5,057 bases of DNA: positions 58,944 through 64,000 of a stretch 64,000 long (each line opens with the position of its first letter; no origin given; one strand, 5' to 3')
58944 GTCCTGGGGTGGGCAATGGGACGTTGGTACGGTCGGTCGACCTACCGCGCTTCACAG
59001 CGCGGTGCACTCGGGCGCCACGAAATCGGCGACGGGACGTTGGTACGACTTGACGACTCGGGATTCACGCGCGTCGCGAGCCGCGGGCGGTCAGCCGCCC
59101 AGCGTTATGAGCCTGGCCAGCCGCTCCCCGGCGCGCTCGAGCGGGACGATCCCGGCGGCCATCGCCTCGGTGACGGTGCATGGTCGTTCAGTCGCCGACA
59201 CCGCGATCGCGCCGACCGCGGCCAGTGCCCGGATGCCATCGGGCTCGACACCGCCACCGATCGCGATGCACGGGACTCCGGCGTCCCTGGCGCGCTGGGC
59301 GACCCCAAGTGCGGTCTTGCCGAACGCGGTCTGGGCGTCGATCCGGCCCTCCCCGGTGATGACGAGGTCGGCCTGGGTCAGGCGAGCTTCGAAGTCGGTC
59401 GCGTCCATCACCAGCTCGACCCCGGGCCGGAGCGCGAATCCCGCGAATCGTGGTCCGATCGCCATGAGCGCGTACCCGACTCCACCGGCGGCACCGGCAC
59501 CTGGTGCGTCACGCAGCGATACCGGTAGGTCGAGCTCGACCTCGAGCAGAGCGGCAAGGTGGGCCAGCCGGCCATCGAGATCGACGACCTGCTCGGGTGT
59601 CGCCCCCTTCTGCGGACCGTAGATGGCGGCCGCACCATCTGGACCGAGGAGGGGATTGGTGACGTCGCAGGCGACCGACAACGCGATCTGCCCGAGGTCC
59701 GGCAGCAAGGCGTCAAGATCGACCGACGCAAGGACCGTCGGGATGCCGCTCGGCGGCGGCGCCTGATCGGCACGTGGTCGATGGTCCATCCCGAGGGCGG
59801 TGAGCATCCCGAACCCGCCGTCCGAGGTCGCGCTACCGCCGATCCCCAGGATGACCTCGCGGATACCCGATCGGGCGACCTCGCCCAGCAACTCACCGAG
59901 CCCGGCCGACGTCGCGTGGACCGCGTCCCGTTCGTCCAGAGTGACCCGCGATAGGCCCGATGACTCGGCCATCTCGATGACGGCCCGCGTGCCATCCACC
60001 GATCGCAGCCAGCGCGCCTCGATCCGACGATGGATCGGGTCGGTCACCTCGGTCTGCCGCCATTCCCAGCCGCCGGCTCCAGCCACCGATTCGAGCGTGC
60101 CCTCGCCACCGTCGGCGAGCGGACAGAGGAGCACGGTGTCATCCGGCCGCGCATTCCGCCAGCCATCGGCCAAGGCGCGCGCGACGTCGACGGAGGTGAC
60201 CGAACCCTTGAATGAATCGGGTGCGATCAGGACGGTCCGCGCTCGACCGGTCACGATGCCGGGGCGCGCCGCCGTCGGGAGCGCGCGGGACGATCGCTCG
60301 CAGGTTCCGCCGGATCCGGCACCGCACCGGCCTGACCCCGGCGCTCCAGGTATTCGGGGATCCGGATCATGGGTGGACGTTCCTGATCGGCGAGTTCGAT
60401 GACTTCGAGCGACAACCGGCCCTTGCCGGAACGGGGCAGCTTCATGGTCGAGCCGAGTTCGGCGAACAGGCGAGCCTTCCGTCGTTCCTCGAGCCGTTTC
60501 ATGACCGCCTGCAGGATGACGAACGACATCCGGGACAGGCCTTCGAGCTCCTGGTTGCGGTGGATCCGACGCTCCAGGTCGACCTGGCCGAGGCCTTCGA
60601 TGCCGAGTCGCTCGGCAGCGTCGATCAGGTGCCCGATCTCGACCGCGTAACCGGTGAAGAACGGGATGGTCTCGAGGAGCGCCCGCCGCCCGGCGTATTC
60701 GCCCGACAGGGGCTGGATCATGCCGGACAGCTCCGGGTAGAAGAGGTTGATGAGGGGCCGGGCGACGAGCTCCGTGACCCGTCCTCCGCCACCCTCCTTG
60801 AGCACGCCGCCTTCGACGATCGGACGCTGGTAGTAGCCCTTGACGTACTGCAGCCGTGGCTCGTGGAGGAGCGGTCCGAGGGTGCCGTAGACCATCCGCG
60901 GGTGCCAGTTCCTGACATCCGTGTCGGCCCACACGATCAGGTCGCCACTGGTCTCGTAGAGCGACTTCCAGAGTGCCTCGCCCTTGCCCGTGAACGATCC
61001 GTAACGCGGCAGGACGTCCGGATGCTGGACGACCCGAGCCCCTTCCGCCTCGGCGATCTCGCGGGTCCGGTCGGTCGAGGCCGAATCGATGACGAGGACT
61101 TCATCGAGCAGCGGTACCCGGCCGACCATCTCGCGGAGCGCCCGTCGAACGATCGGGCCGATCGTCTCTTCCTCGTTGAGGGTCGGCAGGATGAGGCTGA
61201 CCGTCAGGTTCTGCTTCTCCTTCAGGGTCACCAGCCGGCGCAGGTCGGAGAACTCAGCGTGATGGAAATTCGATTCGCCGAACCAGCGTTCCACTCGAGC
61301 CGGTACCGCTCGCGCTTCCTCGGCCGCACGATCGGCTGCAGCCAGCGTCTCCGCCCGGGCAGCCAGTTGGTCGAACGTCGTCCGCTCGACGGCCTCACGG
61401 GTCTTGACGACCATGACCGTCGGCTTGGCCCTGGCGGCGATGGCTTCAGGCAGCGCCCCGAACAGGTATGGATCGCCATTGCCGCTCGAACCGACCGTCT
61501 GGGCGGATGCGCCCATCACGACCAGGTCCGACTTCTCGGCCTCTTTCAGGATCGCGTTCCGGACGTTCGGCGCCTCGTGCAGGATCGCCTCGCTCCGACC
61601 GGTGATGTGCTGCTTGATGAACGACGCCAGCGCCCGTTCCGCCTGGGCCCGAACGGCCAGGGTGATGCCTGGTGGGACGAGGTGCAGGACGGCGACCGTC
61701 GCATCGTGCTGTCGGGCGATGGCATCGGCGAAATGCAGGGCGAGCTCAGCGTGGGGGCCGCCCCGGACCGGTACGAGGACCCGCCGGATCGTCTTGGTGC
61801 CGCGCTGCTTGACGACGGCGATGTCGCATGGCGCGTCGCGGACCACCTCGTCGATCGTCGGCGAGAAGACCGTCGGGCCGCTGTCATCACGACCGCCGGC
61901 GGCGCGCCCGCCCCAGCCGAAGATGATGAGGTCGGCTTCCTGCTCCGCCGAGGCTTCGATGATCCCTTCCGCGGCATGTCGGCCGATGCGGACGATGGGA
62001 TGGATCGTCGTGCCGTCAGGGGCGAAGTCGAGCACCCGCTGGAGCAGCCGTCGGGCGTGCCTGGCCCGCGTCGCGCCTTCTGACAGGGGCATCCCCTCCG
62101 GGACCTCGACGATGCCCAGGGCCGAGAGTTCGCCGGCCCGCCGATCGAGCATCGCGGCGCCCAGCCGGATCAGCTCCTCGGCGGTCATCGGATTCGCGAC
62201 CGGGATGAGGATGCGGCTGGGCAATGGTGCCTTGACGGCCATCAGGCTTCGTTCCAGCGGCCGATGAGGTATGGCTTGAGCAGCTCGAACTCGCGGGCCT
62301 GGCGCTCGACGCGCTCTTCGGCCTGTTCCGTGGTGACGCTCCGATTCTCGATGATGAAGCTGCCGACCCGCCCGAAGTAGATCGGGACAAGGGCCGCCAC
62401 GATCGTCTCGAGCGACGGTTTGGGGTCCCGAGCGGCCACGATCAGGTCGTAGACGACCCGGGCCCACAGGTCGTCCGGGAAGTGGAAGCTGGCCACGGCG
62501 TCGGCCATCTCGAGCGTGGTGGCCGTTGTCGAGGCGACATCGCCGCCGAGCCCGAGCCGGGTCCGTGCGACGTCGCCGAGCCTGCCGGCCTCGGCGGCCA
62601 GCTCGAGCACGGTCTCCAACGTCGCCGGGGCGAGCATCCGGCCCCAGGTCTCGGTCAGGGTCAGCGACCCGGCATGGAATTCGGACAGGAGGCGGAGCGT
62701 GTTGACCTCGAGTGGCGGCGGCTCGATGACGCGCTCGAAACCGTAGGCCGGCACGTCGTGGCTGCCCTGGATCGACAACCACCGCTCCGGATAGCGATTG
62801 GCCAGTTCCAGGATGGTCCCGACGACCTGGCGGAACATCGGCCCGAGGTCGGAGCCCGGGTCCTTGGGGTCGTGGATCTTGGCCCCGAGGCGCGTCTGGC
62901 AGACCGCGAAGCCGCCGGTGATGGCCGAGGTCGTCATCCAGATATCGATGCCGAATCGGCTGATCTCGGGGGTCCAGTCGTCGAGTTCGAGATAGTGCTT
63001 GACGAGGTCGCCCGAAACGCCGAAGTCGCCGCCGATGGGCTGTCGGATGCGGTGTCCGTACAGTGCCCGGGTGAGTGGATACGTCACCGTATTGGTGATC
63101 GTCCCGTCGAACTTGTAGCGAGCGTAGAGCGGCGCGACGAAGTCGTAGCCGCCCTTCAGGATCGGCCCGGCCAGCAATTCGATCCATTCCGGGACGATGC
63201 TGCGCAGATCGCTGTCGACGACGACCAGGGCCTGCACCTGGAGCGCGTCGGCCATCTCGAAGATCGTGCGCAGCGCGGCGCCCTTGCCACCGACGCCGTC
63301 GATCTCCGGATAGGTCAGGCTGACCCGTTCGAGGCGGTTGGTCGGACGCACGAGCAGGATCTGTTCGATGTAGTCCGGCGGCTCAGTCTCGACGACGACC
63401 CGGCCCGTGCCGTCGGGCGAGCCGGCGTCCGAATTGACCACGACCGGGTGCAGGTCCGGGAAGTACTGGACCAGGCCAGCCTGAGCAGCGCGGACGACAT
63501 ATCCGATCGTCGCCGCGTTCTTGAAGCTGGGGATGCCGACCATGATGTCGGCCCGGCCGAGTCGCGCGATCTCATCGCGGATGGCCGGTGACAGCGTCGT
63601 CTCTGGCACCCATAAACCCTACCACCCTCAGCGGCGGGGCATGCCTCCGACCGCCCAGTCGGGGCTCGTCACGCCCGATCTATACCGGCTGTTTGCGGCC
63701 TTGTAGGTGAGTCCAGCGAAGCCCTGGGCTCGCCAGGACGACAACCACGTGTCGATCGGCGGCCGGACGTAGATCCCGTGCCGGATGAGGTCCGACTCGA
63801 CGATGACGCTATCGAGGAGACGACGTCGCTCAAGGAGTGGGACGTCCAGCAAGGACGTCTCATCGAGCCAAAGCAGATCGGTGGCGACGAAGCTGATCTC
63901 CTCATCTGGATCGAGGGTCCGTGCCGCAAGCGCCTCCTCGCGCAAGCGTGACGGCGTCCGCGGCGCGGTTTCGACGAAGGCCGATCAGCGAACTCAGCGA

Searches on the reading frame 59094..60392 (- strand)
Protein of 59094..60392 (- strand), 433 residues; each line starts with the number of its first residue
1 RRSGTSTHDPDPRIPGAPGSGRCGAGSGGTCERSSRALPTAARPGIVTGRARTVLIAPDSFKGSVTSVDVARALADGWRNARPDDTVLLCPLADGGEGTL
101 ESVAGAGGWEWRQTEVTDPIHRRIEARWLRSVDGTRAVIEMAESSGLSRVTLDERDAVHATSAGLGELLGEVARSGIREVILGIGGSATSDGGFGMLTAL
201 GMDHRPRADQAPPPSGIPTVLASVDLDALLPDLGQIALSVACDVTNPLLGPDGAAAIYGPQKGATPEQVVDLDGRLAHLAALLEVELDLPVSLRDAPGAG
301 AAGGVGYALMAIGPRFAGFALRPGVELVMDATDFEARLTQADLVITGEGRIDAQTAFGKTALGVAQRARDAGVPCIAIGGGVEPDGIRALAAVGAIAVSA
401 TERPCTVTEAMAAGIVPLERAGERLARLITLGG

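Call 64: search_protein_families(library=pfam, max_evalue=0.001, proteins=[window:59094-60392:-])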
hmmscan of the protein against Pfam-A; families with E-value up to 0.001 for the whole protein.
window:59094-60392:- (433 aa): 1 family
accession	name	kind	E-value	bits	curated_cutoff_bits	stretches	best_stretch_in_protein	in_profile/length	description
PF02595.20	Gly_kinase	-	4e-119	398.3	23.3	1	54-429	1-371/372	Glycerate kinase family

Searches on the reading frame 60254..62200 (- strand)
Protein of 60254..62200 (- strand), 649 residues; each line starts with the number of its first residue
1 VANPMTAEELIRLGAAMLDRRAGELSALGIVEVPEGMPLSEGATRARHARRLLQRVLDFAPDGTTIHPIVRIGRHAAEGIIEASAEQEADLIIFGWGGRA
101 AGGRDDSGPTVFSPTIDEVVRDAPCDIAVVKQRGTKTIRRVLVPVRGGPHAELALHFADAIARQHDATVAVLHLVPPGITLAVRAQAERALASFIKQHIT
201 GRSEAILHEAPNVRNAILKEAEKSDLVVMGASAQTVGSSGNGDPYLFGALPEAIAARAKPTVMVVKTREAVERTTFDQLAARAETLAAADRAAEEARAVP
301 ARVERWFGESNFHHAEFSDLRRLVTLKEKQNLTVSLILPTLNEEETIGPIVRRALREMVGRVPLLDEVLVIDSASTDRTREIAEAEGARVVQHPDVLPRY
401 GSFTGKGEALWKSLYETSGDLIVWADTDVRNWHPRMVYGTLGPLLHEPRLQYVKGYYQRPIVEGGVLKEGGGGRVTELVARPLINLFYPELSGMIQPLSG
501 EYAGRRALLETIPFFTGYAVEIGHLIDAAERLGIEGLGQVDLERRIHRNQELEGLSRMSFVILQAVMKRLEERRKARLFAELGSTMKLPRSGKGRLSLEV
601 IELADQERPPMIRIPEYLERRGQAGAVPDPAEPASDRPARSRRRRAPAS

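Call 64: search_protein_families(library=pfam, max_evalue=0.001, proteins=[window:60254-62200:-])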
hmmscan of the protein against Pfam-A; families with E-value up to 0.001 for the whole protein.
window:60254-62200:- (649 aa): 2 families
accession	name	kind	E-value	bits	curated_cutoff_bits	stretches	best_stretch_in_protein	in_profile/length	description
PF00582.32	Usp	-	1.1e-18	68.6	24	2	138-266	2-141/141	Universal stress protein family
PF00535.33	Glycos_transf_2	-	3.1e-11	43.9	23.3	1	335-429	1-89/168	Glycosyl transferase family 2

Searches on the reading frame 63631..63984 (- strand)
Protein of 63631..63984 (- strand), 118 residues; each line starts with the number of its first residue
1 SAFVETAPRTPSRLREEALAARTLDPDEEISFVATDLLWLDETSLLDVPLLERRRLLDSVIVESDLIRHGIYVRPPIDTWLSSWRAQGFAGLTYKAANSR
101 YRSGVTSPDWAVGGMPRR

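Call 11: search_protein_families(library=pfam, max_evalue=0.001, proteins=[window:63631-63984:-])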
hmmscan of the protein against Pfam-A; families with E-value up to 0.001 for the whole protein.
window:63631-63984:- (118 aa): 1 family
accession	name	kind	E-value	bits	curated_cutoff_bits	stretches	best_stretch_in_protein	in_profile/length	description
PF01068.26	DNA_ligase_A_M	-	8.1e-08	32.6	26.2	1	25-110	110-200/204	ATP dependent DNA ligase domain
